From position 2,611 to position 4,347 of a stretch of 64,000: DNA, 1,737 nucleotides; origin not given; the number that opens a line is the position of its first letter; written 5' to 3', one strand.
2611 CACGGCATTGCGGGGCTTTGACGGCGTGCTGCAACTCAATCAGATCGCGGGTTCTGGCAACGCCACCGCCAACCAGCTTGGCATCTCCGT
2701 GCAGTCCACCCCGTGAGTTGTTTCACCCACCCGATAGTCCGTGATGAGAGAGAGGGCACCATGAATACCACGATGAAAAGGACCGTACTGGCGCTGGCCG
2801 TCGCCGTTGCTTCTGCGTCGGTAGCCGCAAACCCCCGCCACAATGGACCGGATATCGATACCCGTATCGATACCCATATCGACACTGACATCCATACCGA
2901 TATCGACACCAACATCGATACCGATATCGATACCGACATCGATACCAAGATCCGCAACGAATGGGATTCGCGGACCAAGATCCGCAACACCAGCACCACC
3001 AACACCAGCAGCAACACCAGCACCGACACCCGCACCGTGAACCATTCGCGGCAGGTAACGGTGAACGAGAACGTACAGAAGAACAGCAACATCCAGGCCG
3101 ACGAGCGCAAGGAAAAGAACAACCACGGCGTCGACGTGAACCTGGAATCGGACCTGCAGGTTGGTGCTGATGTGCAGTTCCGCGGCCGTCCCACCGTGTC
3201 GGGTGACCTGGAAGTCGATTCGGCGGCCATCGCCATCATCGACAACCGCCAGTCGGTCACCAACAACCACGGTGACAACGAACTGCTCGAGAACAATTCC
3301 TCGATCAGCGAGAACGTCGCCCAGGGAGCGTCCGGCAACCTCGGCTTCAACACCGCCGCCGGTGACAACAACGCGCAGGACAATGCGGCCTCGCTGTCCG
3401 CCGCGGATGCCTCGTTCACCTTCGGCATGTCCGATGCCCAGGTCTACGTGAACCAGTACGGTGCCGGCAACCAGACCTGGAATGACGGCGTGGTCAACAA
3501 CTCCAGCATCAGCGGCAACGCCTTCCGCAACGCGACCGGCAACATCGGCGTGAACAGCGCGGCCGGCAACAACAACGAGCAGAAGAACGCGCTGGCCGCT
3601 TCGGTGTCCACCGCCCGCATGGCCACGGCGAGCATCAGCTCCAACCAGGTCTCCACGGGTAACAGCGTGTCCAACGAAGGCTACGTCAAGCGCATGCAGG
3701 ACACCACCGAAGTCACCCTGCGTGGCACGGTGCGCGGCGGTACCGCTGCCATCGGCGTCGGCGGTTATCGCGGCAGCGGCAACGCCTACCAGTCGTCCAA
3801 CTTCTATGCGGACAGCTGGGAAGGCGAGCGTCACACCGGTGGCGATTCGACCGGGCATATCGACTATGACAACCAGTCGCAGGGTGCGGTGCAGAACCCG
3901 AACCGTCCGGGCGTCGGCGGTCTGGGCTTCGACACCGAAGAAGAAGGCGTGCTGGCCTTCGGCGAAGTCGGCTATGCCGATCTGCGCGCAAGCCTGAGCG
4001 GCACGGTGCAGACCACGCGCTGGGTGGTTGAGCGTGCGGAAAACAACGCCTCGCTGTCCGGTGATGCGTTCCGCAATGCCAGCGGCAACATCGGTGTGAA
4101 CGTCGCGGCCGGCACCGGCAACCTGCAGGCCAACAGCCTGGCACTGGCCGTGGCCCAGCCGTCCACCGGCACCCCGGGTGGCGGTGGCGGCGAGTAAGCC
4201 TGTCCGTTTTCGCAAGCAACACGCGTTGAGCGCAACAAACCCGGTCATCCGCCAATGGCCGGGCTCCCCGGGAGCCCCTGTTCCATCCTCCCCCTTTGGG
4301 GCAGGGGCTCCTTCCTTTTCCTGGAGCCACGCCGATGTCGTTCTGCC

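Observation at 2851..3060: In-frame 12-bp tandem repeat (x-I-D-T)n and Thr/Asn/Ser-rich tract in the N-terminal region of the FapC-like subunit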

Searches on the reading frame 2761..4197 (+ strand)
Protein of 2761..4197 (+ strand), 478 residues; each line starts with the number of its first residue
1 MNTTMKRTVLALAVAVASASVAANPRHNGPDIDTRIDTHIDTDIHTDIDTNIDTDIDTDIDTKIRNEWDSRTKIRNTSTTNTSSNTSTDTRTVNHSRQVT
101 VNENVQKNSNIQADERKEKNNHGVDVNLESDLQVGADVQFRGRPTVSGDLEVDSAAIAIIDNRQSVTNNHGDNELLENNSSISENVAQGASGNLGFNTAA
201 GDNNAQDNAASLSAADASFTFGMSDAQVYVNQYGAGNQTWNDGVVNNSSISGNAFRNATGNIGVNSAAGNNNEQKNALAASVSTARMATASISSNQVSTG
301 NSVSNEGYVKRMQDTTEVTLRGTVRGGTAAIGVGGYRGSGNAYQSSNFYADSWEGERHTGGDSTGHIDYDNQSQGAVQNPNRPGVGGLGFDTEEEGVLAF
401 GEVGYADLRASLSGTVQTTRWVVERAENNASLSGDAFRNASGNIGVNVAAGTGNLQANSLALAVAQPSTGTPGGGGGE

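Call 4: search_protein_families(library=pfam, proteins=[window:2761-4197:+], max_evalue=0.01)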
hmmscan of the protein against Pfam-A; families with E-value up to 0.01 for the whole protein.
window:2761-4197:+ (478 aa): 0 families

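Call 5: search_protein_families(library=ncbifam, proteins=[window:2761-4197:+], max_evalue=0.01)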
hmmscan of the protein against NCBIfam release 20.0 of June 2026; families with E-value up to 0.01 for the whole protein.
window:2761-4197:+ (478 aa): 2 families
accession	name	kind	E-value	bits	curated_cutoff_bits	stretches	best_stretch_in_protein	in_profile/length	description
NF058558.2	AmldFbnFapC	equivalog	2.6e-50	172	195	1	145-464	30-316/321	amyloid-like fimbrin subunit FapC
NF058557.1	FblAmlydFapB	equivalog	7.7e-13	48.5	190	2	172-286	19-124/190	fibril amyloid subunit FapB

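Call 6: find_homologous_proteins(query=window:2761-4197:+, max_evalue=0.00001)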
Query window:2761-4197:+ (478 aa): 990 proteins with E <= 0.00001 among 8000 candidates; the best 120 are listed.
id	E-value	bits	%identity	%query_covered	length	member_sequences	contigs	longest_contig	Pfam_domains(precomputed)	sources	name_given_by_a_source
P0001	9.4e-283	956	94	98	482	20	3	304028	PF27129.1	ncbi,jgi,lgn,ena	-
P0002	5.9e-273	924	91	99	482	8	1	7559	PF27129.1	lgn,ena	-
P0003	2.2e-270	915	91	100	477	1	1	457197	PF27129.1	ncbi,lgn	-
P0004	8.9e-270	913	91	100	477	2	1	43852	PF27129.1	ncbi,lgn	-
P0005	7.3e-268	907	91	99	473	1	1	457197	PF27129.1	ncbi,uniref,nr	ncbi:adhesin [Stenotrophomonas sp.]|uniref:adhesin n=1 Tax=Stenotrophomonas sp. TaxID=69392 RepID=UP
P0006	3.0e-267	905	91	99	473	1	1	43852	PF27129.1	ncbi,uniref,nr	ncbi:adhesin [Stenotrophomonas sp. PS02289]|uniref:adhesin n=1 Tax=Stenotrophomonas sp. PS02289 TaxI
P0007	2.0e-265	899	90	98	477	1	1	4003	PF27129.1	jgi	-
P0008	2.5e-265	899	90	100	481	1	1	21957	PF27129.1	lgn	-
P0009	1.0e-235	801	84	92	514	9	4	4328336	PF27129.1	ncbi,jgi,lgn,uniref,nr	ncbi:adhesin [Stenotrophomonas aracearum]|jgi:hypothetical protein|uniref:Adhesin n=1 Tax=Stenotroph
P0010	1.6e-235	800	86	91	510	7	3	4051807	PF27129.1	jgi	jgi:hypothetical protein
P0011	1.3e-229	781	84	92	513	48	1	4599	PF27129.1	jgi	jgi:hypothetical protein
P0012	6.3e-229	779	79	97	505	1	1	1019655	PF27129.1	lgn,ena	-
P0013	9.0e-229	778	79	97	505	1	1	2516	PF27129.1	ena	-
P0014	2.6e-228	777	78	97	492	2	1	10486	PF27129.1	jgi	jgi:hypothetical protein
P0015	3.6e-228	776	79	97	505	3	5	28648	PF27129.1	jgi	-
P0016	1.8e-227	774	79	99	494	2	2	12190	PF27129.1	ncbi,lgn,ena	-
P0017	7.7e-223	759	82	93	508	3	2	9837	PF27129.1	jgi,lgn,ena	-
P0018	2.5e-222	757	80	90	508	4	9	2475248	PF27129.1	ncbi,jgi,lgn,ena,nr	ncbi:adhesin [Stenotrophomonas bentonitica]|nr:adhesin [Stenotrophomonas bentonitica]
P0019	2.1e-189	648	68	94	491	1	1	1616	PF27129.1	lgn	-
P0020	3.5e-189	648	68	94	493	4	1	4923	PF27129.1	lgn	-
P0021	5.5e-179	614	75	79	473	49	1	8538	PF27129.1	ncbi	-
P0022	9.0e-170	584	62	98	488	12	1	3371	PF27129.1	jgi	-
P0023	1.3e-169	583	62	98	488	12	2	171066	PF27129.1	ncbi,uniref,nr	ncbi:adhesin [Stenotrophomonas sp.]|uniref:adhesin n=1 Tax=Stenotrophomonas sp. TaxID=69392 RepID=UP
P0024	4.5e-166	572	59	98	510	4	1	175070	PF27129.1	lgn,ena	-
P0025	2.2e-165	569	68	79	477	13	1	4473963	PF27129.1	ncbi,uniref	ncbi:adhesin [Stenotrophomonas sp. LGBM10]|uniref:adhesin n=1 Tax=Stenotrophomonas sp. LGBM10 TaxID=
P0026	6.6e-163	561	66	79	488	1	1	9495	PF27129.1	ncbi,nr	ncbi:MAG TPA: adhesin [Stenotrophomonas sp.]|nr:adhesin [Stenotrophomonas sp.]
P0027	2.9e-160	552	68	78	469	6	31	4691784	PF27129.1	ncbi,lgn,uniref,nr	ncbi:hypothetical protein [Stenotrophomonas rhizophila]|uniref:hypothetical protein n=1 Tax=Stenotro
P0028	7.0e-159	548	66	86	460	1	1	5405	PF27129.1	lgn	-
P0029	1.3e-158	547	67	83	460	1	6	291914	PF27129.1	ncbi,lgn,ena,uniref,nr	ncbi:hypothetical protein [Stenotrophomonas indicatrix]|uniref:hypothetical protein n=1 Tax=Stenotro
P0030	1.6e-158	547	67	83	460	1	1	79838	PF27129.1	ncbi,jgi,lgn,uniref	ncbi:adhesin [Stenotrophomonas sp. G106K1]|uniref:adhesin n=1 Tax=Stenotrophomonas sp. G106K1 TaxID=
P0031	2.4e-158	546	67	83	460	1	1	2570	PF27129.1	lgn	-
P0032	2.9e-158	546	67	83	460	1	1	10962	PF27129.1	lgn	-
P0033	4.0e-158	545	66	86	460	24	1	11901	PF27129.1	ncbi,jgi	-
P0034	4.4e-158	545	66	86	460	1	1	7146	PF27129.1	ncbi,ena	-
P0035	4.6e-158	545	66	86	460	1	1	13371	PF27129.1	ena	-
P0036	5.2e-158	545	60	98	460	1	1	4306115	PF27129.1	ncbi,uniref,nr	ncbi:adhesin [Stenotrophomonas sp. TEPEL]|uniref:adhesin n=1 Tax=Stenotrophomonas sp. TEPEL TaxID=22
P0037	5.6e-158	545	66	86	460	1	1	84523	PF27129.1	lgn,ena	-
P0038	6.2e-158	545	66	86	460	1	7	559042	PF27129.1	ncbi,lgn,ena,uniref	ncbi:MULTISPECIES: adhesin [unclassified Stenotrophomonas]|uniref:adhesin n=1 Tax=unclassified Steno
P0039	6.9e-158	545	66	86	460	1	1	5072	PF27129.1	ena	-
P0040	7.6e-158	544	65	86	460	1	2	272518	PF27129.1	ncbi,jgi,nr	ncbi:adhesin [Stenotrophomonas maltophilia]|nr:adhesin [Stenotrophomonas maltophilia]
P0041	7.8e-158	544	66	86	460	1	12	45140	PF27129.1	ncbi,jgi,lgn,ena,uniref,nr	ncbi:adhesin [Stenotrophomonas lactitubi]|uniref:adhesin n=1 Tax=Stenotrophomonas lactitubi TaxID=20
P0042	7.9e-158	544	66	86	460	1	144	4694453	PF27129.1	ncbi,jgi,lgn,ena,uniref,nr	ncbi:adhesin [Stenotrophomonas indicatrix]|jgi:hypothetical protein|uniref:Adhesin n=1 Tax=Stenotrop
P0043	7.9e-158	544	66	86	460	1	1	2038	PF27129.1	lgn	-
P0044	9.7e-158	544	66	86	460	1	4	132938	PF27129.1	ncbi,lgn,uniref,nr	ncbi:adhesin [Stenotrophomonas lactitubi]|uniref:adhesin n=1 Tax=Stenotrophomonas lactitubi TaxID=20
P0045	1.1e-157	544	66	86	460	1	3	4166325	PF27129.1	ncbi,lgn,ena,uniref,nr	ncbi:adhesin [Stenotrophomonas indicatrix]|uniref:adhesin n=1 Tax=Stenotrophomonas indicatrix TaxID=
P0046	1.1e-157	544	66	86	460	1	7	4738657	PF27129.1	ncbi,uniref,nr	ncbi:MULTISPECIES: adhesin [Stenotrophomonas]|uniref:Adhesin n=1 Tax=Stenotrophomonas lactitubi TaxI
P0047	1.1e-157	544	66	86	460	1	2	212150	PF27129.1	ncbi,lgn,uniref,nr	ncbi:adhesin [Stenotrophomonas sp. C1657]|uniref:adhesin n=1 Tax=Stenotrophomonas sp. C1657 TaxID=30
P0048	1.2e-157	544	66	86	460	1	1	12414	PF27129.1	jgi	jgi:hypothetical protein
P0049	1.2e-157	544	66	86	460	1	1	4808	PF27129.1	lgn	-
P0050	1.3e-157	544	66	86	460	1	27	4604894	PF27129.1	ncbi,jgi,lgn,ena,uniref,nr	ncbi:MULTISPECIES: adhesin [Stenotrophomonas]|jgi:hypothetical protein|uniref:adhesin n=2 Tax=Lysoba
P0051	1.3e-157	544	66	86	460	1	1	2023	PF27129.1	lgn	-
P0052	1.6e-157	543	66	86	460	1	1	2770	PF27129.1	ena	-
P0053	1.6e-157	543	66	86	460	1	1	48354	PF27129.1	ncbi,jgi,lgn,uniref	ncbi:adhesin [Stenotrophomonas sp. YIM B13575]|jgi:hypothetical protein|uniref:adhesin n=1 Tax=Steno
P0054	1.7e-157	543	66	86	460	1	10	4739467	PF27129.1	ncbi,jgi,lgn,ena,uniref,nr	ncbi:adhesin [Stenotrophomonas indicatrix]|uniref:adhesin n=1 Tax=Stenotrophomonas indicatrix TaxID=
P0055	2.0e-157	543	65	86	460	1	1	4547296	PF27129.1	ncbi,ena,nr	ncbi:adhesin [Stenotrophomonas maltophilia]|nr:adhesin [Stenotrophomonas maltophilia]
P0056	2.0e-157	543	66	86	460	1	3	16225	PF27129.1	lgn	-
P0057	2.1e-157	543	66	86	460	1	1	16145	PF27129.1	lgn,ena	-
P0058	2.1e-157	543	65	86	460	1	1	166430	PF27129.1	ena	-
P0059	2.3e-157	543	66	86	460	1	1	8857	PF27129.1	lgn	-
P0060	2.3e-157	543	65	86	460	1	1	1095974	PF27129.1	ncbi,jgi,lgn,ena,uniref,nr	ncbi:adhesin [Stenotrophomonas sp. HMWF023]|uniref:adhesin n=1 Tax=Stenotrophomonas sp. HMWF023 TaxI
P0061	2.4e-157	543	65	86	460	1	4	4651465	PF27129.1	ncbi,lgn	ncbi:adhesin [Stenotrophomonas indicatrix]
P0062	2.6e-157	543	65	86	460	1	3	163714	PF27129.1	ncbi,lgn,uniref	ncbi:adhesin [Stenotrophomonas indicatrix]|uniref:adhesin n=1 Tax=Stenotrophomonas indicatrix TaxID=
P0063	2.6e-157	543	65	86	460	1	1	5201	PF27129.1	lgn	-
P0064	2.7e-157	543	65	86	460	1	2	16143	PF27129.1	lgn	-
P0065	2.9e-157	543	65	86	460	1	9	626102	PF27129.1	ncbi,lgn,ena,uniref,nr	ncbi:adhesin [Stenotrophomonas sp. LMG 10879]|uniref:adhesin n=1 Tax=Stenotrophomonas sp. LMG 10879 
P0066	3.1e-157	542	65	86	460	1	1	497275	PF27129.1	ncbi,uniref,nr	ncbi:adhesin [Stenotrophomonas indicatrix]|uniref:adhesin n=1 Tax=Stenotrophomonas indicatrix TaxID=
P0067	3.3e-157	542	65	86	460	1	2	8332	PF27129.1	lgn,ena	-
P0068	3.4e-157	542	65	86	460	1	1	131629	PF27129.1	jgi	-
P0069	3.5e-157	542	65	85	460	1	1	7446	PF27129.1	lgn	-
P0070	4.1e-157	542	65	86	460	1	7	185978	PF27129.1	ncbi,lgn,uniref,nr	ncbi:adhesin [Stenotrophomonas lactitubi]|uniref:adhesin n=1 Tax=Stenotrophomonas lactitubi TaxID=20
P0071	4.1e-157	542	65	86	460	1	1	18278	PF27129.1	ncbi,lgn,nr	ncbi:adhesin [Stenotrophomonas maltophilia]|nr:adhesin [Stenotrophomonas maltophilia]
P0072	5.1e-157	542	65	86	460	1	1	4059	PF27129.1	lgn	-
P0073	5.4e-157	542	65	86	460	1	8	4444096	PF27129.1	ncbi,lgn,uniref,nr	ncbi:adhesin [Stenotrophomonas sp. SI-NJAU-1]|uniref:adhesin n=1 Tax=Stenotrophomonas sp. SI-NJAU-1 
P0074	5.4e-157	542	65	86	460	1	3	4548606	PF27129.1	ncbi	ncbi:adhesin [Stenotrophomonas lactitubi]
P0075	5.8e-157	542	65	86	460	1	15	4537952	PF27129.1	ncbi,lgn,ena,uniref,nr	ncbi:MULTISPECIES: adhesin [Stenotrophomonas]|uniref:adhesin n=1 Tax=Stenotrophomonas TaxID=40323 Re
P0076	6.8e-157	541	65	86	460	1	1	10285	PF27129.1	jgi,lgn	jgi:hypothetical protein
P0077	7.2e-157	541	65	86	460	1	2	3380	PF27129.1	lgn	-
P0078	1.0e-156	541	65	86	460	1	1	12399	PF27129.1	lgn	-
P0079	1.2e-156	541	66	85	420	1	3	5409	PF27129.1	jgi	jgi:hypothetical protein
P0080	1.2e-156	540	65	86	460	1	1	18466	PF27129.1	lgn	-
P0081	1.7e-156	540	65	86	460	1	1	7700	PF27129.1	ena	-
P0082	3.3e-156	539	66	86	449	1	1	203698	PF27129.1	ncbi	ncbi:UNVERIFIED_ORG: hypothetical protein ABIC77_002250 [Stenotrophomonas geniculata]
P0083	3.9e-156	539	65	86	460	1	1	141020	PF27129.1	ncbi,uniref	ncbi:adhesin [Stenotrophomonas lactitubi]|uniref:adhesin n=1 Tax=Stenotrophomonas lactitubi TaxID=20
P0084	5.1e-156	538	65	82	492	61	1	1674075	PF27129.1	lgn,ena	-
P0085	4.0e-155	536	65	86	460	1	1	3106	PF27129.1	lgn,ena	-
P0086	8.0e-155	535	60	98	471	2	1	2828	PF27129.1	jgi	-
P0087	1.4e-154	534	66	83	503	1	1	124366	PF27129.1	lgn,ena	-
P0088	2.4e-154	533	62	87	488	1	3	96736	PF27129.1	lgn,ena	-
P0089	2.6e-154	533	66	83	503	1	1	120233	PF27129.1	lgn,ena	-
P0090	3.7e-154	532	62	86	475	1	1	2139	PF27129.1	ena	-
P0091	4.6e-154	532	66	83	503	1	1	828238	PF27129.1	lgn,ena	-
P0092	5.4e-154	532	64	82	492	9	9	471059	PF27129.1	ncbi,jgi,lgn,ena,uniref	ncbi:adhesin [Stenotrophomonas bentonitica]|uniref:adhesin n=1 Tax=Stenotrophomonas bentonitica TaxI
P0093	5.9e-154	532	66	83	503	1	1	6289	PF27129.1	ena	-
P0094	6.9e-154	531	63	88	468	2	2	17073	PF27129.1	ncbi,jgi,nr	ncbi:MAG: adhesin [Stenotrophomonas sp.]|jgi:hypothetical protein|nr:MAG: adhesin [Stenotrophomonas 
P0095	7.6e-154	531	66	83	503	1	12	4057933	PF27129.1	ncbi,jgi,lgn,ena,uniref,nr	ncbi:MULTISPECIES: adhesin [Stenotrophomonas]|uniref:adhesin n=1 Tax=Stenotrophomonas TaxID=40323 Re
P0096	7.6e-154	531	66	83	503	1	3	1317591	PF27129.1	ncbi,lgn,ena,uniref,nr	ncbi:adhesin [Stenotrophomonas sp. Sa5BUN4]|uniref:Adhesin n=1 Tax=Stenotrophomonas lacuserhaii TaxI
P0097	7.8e-154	531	62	86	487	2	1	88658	PF27129.1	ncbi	-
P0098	8.3e-154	531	66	85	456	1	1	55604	PF27129.1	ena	-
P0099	1.0e-153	531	66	83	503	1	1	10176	PF27129.1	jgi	jgi:hypothetical protein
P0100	1.2e-153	531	66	83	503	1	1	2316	PF27129.1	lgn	-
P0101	1.5e-153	530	65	85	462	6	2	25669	PF27129.1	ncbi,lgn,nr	ncbi:TPA: adhesin [Stenotrophomonas maltophilia]|nr:adhesin [Stenotrophomonas maltophilia] HDS104423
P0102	1.7e-153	530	66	79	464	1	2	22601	PF27129.1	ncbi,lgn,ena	-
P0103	2.2e-153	530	66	83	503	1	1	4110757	PF27129.1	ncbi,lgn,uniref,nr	ncbi:adhesin [Stenotrophomonas sp. SORGH_AS_0321]|uniref:adhesin n=1 Tax=Stenotrophomonas sp. SORGH_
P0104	2.3e-153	530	66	83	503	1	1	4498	PF27129.1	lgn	-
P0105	3.3e-153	529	66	83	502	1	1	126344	PF27129.1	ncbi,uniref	ncbi:adhesin [Stenotrophomonas pennii]|uniref:adhesin n=1 Tax=Stenotrophomonas lacuserhaii TaxID=276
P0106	3.7e-153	529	60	87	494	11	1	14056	PF27129.1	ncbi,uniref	ncbi:adhesin [Stenotrophomonas terrae]|uniref:adhesin n=1 Tax=Stenotrophomonas terrae TaxID=405446 R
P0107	5.2e-153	529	66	83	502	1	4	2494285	PF27129.1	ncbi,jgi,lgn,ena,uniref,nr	ncbi:adhesin [Stenotrophomonas sp. CFBP 13724]|jgi:hypothetical protein|uniref:hypothetical protein 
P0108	5.2e-153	529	66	83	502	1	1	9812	PF27129.1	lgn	-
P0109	5.3e-153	529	66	83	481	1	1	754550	PF27129.1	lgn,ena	-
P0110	6.1e-153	528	66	83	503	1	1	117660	PF27129.1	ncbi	-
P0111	6.3e-153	528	66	83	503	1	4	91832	PF27129.1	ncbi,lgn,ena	ncbi:MAG: adhesin [Stenotrophomonas chelatiphaga]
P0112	1.0e-152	528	66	83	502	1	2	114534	PF27129.1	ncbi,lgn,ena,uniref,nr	ncbi:MAG: adhesin [Stenotrophomonas sp.]|uniref:adhesin n=1 Tax=Stenotrophomonas sp. TaxID=69392 Rep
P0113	1.1e-152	528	68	79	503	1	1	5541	PF27129.1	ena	-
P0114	1.4e-152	527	66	83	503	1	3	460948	PF27129.1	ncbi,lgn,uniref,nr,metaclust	ncbi:adhesin [Stenotrophomonas chelatiphaga]|uniref:Adhesin n=1 Tax=Stenotrophomonas chelatiphaga Ta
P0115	1.4e-152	527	66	83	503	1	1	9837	PF27129.1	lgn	-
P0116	1.6e-152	527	64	86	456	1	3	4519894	PF27129.1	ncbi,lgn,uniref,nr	ncbi:MAG: adhesin [Stenotrophomonas sp.]|uniref:adhesin n=1 Tax=Stenotrophomonas sp. NA06056 TaxID=2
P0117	2.1e-152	527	66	83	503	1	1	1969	PF27129.1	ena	-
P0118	2.8e-152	526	66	82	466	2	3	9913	PF27129.1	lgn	-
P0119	3.3e-152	526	64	86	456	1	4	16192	PF27129.1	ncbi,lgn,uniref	ncbi:adhesin [Stenotrophomonas lactitubi]|uniref:adhesin n=1 Tax=Stenotrophomonas lactitubi TaxID=20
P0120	3.4e-152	526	66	83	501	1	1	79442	PF27129.1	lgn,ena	-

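Call 10: find_related_loci(query=window:2761-4197:+, collection=genome_contigs, flank=3000)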
Query window:2761-4197:+ (478 aa) in genome_contigs; peptide patterns used: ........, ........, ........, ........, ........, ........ (x = any residue, [..] = any of these).
190 stretches matched a pattern; 124 encode a relative of the query (tblastn E <= 1e-3); the best 80 are kept; 80 distinct loci.
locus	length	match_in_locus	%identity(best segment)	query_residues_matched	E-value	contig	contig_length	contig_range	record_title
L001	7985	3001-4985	94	1-468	0e+0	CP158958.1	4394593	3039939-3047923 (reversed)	Stenotrophomonas maltophilia strain STE2 chromosome, complete genome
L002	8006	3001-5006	91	1-476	0e+0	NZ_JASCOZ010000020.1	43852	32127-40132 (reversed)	Stenotrophomonas sp. PS02289 NODE_20_length_43852_cov_10.634282, whole genome shotgun sequence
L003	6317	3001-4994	92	1-472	0e+0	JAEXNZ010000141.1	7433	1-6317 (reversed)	MAG: Proteobacteria bacterium isolate OH_HBrB_115 k127_117430, whole genome shotgun sequence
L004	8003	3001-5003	94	1-468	0e+0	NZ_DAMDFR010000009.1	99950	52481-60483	MAG: Stenotrophomonas sp. isolate CTOTU50426 NODE_53_length_99950_cov_30.777997, whole genome shotgun sequence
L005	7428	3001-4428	87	1-468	0e+0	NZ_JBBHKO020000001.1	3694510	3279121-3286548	Stenotrophomonas sp. AB1(2024) strain AB1 contig1, whole genome shotgun sequence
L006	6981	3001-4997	93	1-468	0e+0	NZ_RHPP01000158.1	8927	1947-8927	Stenotrophomonas sp. 278 NODE_158_length_8927_cov_24.5769, whole genome shotgun sequence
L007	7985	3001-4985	91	1-468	0e+0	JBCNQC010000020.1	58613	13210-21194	MAG: Stenotrophomonas sp. isolate SMAGNO169 Contig20, whole genome shotgun sequence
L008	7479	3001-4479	79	4-469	0e+0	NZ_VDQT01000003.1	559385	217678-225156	Stenotrophomonas rhizophila strain DE0483 NODE_3_length_559385_cov_43.012240, whole genome shotgun sequence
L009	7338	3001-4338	85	31-468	0e+0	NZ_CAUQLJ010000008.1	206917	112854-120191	MAG: uncultured Stenotrophomonas sp. isolate ERR9969095_bin.6_MetaWRAP_v1.3_MAG ERZ21615947.19, whole genome shotgun seq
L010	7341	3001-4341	85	31-469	0e+0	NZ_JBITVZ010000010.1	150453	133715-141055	Stenotrophomonas sp. NPDC077420 NPDC077420_103_C8.ctg-0010, whole genome shotgun sequence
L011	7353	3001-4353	82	36-478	0e+0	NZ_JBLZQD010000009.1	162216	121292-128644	Stenotrophomonas sp. PD6 NODE_9_length_162216_cov_15.301939, whole genome shotgun sequence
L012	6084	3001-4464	79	1-472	0e+0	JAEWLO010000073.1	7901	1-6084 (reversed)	MAG: Proteobacteria bacterium isolate OH_PBrB_91 k127_1155854, whole genome shotgun sequence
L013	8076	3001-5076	82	31-466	0e+0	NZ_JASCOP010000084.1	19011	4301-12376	Stenotrophomonas sp. PS02300 NODE_84_length_19011_cov_10.659924, whole genome shotgun sequence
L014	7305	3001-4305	84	43-469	0e+0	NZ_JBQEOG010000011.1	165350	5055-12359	Stenotrophomonas sp. 22385 scaffold11, whole genome shotgun sequence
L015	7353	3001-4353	82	36-478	0e+0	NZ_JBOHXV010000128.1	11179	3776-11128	MAG: Stenotrophomonas sp. isolate SE1515_concoct.bin.19 NODE_602_length_11179_cov_2.072476, whole genome shotgun sequenc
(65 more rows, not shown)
